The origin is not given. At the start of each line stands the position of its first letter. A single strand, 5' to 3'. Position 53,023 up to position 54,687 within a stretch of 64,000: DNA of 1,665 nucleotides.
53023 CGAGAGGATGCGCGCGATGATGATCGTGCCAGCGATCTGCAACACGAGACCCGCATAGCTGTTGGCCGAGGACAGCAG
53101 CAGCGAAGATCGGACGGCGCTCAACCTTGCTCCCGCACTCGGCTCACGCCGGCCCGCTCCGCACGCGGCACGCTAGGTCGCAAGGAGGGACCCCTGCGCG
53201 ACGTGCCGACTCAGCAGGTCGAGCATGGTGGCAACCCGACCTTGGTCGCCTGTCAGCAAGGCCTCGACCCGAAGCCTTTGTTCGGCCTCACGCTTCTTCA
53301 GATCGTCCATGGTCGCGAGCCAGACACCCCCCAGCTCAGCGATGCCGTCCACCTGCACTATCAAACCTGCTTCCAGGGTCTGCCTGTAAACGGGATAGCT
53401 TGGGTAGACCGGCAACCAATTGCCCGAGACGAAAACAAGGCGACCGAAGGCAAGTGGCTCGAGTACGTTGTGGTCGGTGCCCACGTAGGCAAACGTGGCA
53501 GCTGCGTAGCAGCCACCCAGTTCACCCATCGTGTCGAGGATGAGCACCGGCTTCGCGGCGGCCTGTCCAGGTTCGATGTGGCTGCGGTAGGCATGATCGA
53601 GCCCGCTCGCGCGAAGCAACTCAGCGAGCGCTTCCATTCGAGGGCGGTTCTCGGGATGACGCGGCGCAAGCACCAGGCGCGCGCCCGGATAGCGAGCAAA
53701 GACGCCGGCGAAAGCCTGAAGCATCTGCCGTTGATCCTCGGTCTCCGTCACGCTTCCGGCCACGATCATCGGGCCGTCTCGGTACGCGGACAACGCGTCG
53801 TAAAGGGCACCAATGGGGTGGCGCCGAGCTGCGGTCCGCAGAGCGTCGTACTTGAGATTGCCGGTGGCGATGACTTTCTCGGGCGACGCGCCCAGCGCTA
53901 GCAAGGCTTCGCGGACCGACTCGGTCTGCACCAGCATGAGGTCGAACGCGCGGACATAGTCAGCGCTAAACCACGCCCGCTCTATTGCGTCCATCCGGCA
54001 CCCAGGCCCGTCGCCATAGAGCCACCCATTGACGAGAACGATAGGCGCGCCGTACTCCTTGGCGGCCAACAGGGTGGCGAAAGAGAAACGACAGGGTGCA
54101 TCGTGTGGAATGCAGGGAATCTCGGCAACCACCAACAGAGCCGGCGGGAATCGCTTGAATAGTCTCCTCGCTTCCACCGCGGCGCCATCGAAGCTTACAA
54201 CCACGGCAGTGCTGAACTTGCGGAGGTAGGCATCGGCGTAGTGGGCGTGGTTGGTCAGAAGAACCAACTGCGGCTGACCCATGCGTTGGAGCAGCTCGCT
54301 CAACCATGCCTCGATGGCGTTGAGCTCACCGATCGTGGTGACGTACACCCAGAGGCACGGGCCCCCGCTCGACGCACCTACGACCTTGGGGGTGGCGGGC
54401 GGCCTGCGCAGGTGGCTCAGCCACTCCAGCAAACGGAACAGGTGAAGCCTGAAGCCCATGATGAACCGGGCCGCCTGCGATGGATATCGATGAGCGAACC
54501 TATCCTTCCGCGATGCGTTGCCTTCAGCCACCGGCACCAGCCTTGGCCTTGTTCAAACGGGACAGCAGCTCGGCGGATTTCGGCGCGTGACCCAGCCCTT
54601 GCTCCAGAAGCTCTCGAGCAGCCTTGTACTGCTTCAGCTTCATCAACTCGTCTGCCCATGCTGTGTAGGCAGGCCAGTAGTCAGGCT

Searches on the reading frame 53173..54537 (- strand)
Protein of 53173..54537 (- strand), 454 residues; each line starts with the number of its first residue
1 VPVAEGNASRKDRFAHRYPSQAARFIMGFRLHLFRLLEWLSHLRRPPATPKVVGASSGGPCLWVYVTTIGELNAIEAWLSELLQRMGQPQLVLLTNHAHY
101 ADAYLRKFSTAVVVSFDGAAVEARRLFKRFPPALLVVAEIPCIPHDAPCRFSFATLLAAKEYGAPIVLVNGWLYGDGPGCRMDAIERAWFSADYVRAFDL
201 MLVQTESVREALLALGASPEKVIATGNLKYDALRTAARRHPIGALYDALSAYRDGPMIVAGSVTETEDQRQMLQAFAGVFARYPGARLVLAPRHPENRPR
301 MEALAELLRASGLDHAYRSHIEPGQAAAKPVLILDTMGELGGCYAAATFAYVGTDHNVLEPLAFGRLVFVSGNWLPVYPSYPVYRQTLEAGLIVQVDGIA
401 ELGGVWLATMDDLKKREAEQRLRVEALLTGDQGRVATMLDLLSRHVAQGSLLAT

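Call 27: search_protein_families(library=ncbifam, proteins=[window:53173-54537:-], max_evalue=0.0001)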
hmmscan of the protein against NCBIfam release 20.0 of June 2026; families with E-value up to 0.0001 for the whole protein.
window:53173-54537:- (454 aa): 5 families
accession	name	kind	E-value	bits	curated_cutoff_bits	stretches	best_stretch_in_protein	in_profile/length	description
NF004388.0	PRK05749.1-4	equivalog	2.8e-32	111.8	438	1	60-447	50-422/425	lipid IV(A) 3-deoxy-D-manno-octulosonic acid transferase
NF004386.0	PRK05749.1-2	equivalog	1.1e-26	93.6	524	1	58-447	47-428/433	lipid IV(A) 3-deoxy-D-manno-octulosonic acid transferase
NF004389.0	PRK05749.1-5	equivalog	1.4e-23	83.4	363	1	59-373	48-344/402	lipid IV(A) 3-deoxy-D-manno-octulosonic acid transferase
NF004385.0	PRK05749.1-1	equivalog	4.4e-16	58.5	590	1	194-447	173-421/425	lipid IV(A) 3-deoxy-D-manno-octulosonic acid transferase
NF004387.0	PRK05749.1-3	equivalog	1.8e-11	43.5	617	1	57-354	54-329/440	lipid IV(A) 3-deoxy-D-manno-octulosonic acid transferase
